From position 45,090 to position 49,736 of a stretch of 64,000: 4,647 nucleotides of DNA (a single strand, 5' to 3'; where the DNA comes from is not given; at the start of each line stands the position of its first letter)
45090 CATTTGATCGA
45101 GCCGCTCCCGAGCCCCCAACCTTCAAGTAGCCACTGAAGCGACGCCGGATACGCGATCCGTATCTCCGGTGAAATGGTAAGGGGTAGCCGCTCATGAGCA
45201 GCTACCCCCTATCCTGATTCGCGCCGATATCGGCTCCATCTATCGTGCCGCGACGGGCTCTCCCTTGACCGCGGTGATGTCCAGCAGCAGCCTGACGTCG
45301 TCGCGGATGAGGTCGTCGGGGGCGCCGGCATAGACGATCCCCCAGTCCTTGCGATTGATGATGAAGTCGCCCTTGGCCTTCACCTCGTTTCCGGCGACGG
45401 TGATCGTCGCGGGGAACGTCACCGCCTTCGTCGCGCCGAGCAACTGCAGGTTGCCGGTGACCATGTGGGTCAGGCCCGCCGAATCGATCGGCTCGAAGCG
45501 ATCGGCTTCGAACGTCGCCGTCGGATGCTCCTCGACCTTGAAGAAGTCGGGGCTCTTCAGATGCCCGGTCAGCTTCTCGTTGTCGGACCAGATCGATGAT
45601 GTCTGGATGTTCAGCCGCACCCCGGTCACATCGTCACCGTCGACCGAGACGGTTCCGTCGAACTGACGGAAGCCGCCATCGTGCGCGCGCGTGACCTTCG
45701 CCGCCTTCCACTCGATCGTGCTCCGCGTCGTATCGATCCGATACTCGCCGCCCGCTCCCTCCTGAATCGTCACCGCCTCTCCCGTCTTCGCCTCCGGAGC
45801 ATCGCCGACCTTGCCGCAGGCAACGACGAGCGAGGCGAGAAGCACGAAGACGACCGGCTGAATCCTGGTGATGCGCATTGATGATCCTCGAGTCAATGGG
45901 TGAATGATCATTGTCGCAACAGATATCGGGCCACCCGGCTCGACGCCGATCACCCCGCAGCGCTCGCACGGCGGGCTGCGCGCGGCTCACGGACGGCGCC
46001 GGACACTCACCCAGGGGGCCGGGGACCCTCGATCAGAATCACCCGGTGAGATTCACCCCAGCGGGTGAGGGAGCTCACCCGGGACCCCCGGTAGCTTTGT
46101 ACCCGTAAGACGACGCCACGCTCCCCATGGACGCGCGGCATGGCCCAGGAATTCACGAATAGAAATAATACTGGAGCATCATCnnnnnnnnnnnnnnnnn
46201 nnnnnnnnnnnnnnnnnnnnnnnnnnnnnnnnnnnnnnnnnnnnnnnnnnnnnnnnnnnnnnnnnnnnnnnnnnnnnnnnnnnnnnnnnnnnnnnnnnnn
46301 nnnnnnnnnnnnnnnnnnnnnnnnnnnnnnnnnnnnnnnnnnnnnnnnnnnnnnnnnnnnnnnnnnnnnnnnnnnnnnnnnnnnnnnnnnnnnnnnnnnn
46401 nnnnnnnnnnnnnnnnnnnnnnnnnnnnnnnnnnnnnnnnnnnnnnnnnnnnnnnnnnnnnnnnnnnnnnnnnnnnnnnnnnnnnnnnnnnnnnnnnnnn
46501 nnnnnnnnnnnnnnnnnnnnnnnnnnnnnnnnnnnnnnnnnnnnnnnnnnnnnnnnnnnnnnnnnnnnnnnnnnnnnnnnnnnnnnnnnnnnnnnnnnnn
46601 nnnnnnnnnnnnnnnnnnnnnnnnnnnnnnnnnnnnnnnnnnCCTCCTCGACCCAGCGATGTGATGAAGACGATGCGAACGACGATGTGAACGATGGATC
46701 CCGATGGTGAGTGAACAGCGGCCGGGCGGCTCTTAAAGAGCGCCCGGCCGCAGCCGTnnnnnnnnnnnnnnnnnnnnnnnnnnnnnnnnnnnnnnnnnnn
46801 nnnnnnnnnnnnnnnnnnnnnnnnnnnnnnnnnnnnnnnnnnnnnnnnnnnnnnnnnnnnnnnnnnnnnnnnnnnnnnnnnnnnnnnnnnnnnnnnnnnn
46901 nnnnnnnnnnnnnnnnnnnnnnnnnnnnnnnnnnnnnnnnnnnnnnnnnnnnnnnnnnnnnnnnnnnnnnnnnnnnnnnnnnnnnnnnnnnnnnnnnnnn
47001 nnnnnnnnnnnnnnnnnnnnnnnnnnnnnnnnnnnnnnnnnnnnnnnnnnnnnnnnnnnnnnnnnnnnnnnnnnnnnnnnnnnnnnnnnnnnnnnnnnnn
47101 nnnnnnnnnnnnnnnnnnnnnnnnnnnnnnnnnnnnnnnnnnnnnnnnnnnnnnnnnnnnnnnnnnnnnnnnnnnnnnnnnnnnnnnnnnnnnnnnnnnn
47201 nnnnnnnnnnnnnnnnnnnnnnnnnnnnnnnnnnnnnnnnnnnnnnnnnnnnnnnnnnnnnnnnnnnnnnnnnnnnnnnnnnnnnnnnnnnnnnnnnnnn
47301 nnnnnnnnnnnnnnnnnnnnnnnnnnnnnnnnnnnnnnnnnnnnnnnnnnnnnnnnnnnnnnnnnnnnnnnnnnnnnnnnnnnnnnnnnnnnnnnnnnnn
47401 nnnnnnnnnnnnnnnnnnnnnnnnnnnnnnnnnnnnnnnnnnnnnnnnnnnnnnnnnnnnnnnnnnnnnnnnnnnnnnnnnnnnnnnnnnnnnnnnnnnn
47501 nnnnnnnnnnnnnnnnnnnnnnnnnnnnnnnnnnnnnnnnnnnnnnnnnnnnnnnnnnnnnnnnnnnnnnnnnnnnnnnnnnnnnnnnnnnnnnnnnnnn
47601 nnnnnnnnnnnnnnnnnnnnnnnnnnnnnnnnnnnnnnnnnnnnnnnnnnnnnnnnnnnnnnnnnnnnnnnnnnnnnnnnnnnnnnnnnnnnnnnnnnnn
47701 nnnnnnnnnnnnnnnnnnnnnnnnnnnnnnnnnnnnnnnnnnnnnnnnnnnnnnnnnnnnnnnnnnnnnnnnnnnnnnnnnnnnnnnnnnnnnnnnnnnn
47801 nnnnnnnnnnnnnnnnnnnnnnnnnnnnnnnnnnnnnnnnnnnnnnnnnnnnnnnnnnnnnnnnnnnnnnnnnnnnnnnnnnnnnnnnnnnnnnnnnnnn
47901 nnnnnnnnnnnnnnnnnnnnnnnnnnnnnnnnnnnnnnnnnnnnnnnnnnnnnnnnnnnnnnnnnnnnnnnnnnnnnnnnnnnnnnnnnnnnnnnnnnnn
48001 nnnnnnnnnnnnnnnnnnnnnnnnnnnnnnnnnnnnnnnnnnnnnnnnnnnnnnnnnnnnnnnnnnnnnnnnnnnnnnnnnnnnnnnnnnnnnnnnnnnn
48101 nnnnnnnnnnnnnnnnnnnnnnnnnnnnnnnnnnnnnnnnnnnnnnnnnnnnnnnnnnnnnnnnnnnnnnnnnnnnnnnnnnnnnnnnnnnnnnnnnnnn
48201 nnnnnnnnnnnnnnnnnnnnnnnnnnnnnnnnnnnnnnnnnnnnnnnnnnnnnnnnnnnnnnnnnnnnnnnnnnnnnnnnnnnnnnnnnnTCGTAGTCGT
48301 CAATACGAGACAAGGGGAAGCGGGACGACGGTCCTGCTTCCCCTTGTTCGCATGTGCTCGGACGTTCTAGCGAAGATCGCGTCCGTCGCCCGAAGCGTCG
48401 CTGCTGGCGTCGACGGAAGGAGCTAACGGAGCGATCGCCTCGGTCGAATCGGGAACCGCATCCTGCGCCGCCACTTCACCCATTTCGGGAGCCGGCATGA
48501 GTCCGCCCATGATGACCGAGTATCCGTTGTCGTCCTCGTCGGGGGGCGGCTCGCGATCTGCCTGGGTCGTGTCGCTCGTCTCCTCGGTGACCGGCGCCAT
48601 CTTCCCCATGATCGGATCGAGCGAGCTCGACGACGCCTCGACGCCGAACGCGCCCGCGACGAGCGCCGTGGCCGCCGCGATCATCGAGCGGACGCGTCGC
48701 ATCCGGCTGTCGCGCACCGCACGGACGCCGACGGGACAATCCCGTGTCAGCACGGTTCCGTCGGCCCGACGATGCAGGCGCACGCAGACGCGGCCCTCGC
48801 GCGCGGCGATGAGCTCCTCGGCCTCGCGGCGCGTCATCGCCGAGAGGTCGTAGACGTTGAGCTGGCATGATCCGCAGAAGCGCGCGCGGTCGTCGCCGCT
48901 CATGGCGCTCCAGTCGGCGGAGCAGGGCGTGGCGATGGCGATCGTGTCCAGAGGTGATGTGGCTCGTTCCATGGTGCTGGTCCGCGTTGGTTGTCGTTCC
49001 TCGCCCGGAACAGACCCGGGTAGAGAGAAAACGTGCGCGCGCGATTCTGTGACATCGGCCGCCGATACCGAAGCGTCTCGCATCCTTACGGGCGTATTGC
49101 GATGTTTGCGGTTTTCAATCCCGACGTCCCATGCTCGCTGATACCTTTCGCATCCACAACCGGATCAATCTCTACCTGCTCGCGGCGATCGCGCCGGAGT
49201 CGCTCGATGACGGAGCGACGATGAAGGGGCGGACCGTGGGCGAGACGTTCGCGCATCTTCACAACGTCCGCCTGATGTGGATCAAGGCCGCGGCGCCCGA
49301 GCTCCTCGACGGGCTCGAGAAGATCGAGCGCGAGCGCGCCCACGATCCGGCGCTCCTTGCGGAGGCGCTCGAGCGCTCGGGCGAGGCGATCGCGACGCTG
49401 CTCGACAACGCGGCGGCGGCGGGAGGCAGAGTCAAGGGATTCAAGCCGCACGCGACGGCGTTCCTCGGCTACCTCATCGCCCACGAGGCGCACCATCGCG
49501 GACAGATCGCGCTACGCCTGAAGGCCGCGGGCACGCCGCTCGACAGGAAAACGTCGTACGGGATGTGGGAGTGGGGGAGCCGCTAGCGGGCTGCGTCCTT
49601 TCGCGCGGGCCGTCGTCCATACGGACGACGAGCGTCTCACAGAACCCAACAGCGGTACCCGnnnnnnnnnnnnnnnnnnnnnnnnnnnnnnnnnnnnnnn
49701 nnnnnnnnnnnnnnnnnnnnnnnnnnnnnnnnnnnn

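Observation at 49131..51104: CorE-like ECF sigma with a Cys-rich C-terminal extension next to arsM and a DinB-family gene: possible one-component metal(loid)-sensing sigma controlling arsenic methylation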

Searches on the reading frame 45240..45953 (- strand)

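Call 53: search_protein_families(library=pfam, proteins=[window:45240-45953:-], max_evalue=0.001)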
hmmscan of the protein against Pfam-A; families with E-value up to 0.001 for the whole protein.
window:45240-45953:- (237 aa): 1 family
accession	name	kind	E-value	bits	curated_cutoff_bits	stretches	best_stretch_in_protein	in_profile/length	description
PF04264.18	YceI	-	4.3e-35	121.7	23.7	1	71-228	1-150/150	YceI-like domain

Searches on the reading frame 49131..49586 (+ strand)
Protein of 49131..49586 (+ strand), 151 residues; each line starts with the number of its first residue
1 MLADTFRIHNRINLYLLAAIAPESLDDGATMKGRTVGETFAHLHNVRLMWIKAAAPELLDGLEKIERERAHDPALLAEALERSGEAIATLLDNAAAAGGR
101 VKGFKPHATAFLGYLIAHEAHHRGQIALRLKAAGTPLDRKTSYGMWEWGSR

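Call 3: search_protein_families(library=ncbifam, proteins=[window:49131-49586:+], max_evalue=0.01)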
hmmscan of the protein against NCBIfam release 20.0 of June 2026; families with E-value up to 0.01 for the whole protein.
window:49131-49586:+ (151 aa): 0 families

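Call 4: search_protein_families(library=pfam, proteins=[window:49131-49586:+], max_evalue=0.01)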
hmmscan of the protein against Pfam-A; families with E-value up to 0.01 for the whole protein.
window:49131-49586:+ (151 aa): 2 families
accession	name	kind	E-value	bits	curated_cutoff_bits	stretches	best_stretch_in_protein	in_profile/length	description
PF05163.17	DinB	-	3.7e-12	46.9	23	1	5-135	11-147/165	DinB family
PF12867.12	DinB_2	-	5.2e-06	27.4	24.8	1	14-126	10-128/128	DinB superfamily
